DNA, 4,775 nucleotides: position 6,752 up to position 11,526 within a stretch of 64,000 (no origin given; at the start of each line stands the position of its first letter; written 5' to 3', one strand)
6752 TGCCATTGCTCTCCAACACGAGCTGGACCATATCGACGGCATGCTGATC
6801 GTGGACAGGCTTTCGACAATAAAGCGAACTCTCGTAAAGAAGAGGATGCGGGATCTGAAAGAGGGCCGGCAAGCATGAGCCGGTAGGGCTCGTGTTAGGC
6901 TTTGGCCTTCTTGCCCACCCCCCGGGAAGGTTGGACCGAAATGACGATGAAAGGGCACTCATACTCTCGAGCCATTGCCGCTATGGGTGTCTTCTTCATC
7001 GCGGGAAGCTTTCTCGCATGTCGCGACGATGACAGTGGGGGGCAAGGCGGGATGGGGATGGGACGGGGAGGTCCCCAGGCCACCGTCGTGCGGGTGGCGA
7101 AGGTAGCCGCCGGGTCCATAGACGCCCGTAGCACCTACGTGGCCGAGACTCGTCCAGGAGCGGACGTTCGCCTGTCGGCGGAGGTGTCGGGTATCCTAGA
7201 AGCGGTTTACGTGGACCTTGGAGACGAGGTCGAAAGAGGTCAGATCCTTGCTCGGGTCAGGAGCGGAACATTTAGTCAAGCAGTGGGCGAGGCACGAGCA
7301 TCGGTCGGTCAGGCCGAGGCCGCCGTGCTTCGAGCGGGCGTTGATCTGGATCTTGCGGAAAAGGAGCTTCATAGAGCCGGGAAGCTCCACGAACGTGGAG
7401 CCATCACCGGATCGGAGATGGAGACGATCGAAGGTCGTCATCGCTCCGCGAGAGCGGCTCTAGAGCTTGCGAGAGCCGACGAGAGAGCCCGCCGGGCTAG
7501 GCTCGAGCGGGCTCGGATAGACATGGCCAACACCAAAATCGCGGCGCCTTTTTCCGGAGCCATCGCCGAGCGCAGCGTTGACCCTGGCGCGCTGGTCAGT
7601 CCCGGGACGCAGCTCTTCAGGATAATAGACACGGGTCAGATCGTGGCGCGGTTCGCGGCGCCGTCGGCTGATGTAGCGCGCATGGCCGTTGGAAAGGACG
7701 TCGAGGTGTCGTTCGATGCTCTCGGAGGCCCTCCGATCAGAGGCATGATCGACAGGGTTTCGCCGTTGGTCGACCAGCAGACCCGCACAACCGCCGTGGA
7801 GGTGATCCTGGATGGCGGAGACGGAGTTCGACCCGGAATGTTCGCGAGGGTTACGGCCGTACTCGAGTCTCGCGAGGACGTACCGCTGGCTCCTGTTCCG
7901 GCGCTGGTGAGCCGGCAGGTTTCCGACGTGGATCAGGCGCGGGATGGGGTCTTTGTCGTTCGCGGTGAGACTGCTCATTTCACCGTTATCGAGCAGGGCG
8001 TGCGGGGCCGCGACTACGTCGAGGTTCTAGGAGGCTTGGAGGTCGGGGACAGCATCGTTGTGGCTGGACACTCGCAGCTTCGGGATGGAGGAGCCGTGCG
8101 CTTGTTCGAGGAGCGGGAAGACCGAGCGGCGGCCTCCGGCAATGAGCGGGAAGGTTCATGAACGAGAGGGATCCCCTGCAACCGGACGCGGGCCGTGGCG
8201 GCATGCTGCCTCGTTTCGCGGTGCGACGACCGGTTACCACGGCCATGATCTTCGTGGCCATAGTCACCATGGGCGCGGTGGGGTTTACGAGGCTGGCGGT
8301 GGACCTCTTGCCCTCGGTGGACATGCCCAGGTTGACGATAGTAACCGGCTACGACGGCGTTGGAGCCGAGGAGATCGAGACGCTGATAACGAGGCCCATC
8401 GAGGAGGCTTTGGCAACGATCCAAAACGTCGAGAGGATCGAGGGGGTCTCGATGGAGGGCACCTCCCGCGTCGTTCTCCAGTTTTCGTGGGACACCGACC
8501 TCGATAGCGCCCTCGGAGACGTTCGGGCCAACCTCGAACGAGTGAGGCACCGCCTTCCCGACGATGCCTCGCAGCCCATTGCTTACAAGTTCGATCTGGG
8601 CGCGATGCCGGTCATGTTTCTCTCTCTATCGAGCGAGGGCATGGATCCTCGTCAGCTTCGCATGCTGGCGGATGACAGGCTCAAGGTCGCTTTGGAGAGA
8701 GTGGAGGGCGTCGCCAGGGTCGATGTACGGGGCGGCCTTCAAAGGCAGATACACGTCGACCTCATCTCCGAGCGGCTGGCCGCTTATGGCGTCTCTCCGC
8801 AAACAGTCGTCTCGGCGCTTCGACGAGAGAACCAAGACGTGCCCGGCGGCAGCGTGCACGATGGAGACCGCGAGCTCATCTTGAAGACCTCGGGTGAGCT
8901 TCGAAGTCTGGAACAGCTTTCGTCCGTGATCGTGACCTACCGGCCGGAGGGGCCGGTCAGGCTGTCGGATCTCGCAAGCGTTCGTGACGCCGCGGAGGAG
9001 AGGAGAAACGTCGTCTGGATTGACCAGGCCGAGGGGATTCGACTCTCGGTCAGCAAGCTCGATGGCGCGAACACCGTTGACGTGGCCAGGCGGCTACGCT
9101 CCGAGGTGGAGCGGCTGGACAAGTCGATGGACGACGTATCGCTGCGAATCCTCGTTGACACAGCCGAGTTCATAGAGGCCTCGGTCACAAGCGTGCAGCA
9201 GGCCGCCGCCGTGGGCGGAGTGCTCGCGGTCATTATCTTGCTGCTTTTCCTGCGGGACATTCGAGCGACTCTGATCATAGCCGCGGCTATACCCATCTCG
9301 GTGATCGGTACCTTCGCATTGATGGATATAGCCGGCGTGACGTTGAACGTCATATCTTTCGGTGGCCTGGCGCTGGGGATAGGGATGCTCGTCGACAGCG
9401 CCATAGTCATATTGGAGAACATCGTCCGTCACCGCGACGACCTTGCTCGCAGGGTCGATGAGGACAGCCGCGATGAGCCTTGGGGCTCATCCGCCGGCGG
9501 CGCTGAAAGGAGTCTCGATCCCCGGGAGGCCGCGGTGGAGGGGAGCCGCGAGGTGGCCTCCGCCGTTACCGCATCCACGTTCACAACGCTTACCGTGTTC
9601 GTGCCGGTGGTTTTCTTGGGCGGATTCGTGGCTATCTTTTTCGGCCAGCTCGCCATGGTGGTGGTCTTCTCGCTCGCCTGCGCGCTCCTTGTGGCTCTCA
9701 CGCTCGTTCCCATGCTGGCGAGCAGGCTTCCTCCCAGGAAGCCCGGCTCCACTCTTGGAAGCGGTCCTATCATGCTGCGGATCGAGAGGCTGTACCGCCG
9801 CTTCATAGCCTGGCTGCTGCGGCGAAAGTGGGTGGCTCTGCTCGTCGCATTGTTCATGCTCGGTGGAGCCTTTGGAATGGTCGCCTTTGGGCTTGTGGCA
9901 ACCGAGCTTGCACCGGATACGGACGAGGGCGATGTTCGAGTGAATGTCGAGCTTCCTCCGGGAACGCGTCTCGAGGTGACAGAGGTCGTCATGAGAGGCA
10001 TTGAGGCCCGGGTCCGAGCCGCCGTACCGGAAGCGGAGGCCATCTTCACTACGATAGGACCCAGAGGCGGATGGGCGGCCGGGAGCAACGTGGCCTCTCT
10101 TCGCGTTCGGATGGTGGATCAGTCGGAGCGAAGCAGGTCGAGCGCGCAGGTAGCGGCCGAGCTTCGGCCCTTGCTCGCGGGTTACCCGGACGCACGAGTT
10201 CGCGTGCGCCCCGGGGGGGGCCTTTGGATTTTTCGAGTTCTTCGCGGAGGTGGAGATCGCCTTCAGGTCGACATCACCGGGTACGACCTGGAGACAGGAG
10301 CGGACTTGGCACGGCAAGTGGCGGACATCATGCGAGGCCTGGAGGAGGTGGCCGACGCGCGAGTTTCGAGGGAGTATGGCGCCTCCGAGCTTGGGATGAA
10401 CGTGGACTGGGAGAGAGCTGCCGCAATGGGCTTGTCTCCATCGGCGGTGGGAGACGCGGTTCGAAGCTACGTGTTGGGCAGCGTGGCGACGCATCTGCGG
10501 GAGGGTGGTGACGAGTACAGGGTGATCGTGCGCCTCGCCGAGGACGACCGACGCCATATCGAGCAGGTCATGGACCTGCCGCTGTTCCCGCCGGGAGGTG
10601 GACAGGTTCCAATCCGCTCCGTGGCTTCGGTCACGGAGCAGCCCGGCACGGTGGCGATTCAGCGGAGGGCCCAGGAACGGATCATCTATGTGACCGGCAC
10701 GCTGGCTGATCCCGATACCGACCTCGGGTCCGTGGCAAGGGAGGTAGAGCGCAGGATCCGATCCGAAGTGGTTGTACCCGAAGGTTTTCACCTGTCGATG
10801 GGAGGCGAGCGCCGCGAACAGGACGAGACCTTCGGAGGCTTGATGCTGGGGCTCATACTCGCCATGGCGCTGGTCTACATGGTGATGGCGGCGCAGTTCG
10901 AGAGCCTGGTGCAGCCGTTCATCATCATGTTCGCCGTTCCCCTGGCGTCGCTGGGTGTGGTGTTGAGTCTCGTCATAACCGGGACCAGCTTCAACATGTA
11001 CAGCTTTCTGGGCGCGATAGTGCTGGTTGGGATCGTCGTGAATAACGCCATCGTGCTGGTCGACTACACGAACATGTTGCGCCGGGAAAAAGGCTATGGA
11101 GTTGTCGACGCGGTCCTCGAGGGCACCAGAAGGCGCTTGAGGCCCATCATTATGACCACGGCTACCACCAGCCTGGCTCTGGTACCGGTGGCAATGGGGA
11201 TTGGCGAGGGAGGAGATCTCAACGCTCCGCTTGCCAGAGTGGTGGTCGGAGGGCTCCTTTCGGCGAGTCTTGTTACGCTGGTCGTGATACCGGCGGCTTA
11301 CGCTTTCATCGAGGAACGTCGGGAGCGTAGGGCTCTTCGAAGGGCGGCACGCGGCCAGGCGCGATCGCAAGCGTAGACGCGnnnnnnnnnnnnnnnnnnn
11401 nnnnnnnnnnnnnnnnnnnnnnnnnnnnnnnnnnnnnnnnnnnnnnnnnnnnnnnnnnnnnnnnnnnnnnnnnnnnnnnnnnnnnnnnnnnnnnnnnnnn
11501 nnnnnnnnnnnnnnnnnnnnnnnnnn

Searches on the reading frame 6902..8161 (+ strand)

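Call 47: search_protein_families(library=pfam, proteins=[window:6902-8161:+], max_evalue=0.001)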
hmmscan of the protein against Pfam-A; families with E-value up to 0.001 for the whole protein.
window:6902-8161:+ (419 aa): 4 families
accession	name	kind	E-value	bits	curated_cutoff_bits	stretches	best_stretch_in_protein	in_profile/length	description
PF16576.10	HlyD_D23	-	1.2e-27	97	30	1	90-315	21-214/214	Barrel-sandwich domain of CusB or HlyD membrane-fusion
PF13437.12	HlyD_3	-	2e-19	70.8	22.2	1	213-307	2-101/106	HlyD family secretion protein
PF13533.13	Biotin_lipoyl_2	-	8.6e-08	32.3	29.8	1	89-119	1-31/32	Biotin-lipoyl like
PF00364.28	Biotin_lipoyl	-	8.8e-06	25.9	22.1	0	88-118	42-72/73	Biotin-requiring enzyme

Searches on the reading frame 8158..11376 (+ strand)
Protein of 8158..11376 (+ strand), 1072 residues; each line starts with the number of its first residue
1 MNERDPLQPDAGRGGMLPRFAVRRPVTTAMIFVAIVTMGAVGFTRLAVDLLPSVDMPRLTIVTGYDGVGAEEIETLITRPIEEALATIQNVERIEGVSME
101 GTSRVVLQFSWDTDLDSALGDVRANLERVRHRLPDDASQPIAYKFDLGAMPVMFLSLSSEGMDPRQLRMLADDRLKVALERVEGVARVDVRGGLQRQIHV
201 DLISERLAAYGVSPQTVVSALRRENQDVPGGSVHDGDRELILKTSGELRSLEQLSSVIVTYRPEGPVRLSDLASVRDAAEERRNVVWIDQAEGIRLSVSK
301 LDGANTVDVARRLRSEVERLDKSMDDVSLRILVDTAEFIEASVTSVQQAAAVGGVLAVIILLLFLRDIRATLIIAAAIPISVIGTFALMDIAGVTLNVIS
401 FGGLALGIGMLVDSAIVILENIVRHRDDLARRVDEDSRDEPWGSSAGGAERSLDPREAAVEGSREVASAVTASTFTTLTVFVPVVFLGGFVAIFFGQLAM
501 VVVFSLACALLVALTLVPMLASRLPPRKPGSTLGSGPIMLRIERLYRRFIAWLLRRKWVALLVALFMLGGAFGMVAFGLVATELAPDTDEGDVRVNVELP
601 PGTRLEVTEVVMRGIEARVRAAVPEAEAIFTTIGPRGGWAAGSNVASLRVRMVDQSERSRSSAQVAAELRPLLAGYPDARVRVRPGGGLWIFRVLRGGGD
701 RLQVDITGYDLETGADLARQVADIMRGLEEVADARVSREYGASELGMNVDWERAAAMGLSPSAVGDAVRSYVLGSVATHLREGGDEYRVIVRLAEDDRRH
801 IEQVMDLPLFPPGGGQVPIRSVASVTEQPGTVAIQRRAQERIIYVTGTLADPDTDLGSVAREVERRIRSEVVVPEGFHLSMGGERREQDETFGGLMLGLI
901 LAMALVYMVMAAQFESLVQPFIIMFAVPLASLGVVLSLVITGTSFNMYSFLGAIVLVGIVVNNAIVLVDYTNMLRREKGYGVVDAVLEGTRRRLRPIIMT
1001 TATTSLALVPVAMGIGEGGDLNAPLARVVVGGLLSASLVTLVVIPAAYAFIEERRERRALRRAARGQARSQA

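Call 47: search_protein_families(library=pfam, proteins=[window:8158-11376:+], max_evalue=0.001)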
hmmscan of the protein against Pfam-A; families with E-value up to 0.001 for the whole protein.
window:8158-11376:+ (1072 aa): 2 families
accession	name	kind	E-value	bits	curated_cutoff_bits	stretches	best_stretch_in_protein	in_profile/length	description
PF00873.25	ACR_tran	-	2.6e-245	817.1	28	1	19-1051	3-1020/1021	AcrB/AcrD/AcrF family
PF03176.21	MMPL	-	0.00055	19.4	20.5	0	452-524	233-302/333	MMPL family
